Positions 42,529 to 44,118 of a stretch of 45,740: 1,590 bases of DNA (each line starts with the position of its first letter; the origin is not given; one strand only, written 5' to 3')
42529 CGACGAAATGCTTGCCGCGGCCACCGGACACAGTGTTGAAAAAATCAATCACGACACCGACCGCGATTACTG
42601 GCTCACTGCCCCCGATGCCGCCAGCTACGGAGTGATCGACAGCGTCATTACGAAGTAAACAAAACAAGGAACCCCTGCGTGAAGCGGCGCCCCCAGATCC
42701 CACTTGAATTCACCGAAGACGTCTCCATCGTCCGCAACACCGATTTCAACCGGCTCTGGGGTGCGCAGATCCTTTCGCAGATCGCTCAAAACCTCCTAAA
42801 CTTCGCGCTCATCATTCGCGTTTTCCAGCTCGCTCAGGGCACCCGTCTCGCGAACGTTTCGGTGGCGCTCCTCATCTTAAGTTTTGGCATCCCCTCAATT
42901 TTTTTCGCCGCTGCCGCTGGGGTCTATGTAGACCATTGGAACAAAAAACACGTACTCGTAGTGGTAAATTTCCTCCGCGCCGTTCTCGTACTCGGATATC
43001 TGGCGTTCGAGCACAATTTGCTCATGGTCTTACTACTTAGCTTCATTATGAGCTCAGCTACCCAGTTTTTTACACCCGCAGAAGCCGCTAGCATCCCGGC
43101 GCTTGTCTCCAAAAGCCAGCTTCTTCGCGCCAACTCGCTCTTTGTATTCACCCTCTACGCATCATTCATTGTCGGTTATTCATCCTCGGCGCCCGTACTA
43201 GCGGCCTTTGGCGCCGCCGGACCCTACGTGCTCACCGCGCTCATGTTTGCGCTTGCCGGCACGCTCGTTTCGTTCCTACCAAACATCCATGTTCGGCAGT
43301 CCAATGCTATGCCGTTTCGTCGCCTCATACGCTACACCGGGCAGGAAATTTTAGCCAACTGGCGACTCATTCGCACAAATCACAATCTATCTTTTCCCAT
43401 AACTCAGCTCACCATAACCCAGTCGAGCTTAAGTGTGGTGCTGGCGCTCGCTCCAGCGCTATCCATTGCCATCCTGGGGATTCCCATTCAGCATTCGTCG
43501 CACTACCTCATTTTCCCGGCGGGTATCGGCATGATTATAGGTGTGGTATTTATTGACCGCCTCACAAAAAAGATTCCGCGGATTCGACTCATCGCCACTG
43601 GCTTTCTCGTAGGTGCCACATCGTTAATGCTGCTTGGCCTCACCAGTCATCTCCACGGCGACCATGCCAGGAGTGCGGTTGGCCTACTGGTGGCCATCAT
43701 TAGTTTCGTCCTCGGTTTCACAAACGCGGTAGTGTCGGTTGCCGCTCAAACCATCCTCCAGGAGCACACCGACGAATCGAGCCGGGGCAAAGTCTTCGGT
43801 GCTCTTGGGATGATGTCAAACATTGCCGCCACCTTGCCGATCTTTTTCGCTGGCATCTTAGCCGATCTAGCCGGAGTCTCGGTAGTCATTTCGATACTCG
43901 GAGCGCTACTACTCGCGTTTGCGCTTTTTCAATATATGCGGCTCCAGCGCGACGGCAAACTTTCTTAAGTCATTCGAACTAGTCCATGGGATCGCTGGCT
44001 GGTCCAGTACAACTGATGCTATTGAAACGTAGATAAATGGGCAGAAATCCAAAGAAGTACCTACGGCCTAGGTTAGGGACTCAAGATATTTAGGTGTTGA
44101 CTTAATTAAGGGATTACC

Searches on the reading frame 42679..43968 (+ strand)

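Call 67: search_protein_families(library=pfam, proteins=[window:42679-43968:+], max_evalue=0.001)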
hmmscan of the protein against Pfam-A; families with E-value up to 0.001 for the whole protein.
window:42679-43968:+ (429 aa): 2 families
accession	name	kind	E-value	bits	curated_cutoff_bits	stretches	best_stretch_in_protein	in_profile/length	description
PF07690.21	MFS_1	-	1.9e-37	129.5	33.4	2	26-384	1-343/347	Major Facilitator Superfamily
PF05977.19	MFS_3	-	1.7e-08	33.8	27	1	18-419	7-391/524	Transmembrane secretion effector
